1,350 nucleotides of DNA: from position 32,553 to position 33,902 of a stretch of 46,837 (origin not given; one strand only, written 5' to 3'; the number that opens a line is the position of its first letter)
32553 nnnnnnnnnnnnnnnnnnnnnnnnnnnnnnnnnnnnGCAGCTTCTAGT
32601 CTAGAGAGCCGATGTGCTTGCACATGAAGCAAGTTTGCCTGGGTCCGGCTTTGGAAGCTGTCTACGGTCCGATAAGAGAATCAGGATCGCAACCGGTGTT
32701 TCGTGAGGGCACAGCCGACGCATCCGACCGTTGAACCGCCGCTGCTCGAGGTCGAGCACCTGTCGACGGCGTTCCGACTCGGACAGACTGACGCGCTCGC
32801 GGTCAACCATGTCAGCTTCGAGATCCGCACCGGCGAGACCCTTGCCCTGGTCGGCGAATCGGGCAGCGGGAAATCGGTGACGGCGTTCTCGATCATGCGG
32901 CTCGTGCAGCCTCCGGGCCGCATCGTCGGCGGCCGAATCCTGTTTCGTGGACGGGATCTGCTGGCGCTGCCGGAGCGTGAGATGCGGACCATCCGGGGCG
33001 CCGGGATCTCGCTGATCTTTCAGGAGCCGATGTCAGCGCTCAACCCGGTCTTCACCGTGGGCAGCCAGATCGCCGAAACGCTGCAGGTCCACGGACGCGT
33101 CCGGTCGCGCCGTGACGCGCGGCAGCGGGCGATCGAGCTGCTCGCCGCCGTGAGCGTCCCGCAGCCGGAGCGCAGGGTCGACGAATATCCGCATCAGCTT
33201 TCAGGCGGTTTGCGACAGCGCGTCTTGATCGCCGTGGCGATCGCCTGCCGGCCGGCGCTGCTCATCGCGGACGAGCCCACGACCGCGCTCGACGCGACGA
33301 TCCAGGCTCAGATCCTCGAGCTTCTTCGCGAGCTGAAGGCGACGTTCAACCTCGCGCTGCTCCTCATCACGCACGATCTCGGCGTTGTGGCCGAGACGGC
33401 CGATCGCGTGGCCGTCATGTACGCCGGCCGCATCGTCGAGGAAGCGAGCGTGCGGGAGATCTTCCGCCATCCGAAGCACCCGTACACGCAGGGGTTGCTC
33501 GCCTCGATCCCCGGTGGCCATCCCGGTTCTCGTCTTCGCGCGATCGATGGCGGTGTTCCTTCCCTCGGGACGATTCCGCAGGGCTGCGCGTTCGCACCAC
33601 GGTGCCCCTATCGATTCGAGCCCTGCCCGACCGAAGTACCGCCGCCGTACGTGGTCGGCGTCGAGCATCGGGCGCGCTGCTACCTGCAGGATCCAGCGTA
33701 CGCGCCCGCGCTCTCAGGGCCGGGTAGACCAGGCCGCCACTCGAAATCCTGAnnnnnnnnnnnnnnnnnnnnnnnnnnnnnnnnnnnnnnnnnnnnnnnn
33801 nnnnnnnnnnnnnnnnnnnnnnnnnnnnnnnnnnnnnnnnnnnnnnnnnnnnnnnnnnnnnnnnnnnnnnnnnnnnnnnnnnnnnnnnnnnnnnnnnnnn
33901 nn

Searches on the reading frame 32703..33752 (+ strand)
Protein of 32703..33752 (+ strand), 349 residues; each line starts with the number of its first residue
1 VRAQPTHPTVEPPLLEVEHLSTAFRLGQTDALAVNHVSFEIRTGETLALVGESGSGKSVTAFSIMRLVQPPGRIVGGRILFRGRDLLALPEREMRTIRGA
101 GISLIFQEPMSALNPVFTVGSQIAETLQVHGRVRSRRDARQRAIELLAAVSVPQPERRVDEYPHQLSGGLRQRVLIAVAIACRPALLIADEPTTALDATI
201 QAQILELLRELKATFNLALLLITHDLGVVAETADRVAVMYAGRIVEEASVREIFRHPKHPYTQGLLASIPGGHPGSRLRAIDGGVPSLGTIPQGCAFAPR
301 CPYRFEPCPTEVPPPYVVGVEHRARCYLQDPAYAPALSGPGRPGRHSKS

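Call 36: search_protein_families(library=pfam, proteins=[window:32703-33752:+], max_evalue=0.001)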
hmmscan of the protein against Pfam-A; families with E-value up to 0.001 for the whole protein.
window:32703-33752:+ (349 aa): 4 families
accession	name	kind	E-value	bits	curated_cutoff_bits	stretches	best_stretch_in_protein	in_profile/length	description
PF00005.33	ABC_tran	-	3.9e-28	99.2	25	1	35-194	2-137/137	ABC transporter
PF08352.17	oligo_HPY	-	1.4e-19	70.7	27.1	1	245-308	1-65/65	Oligopeptide/dipeptide transporter, C-terminal region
PF13304.12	AAA_21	-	1.9e-06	28.6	27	1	155-229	227-303/304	AAA domain, putative AbiEii toxin, Type IV TA system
PF13401.12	AAA_22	-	0.00067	20.4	27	0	44-222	5-121/130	AAA domain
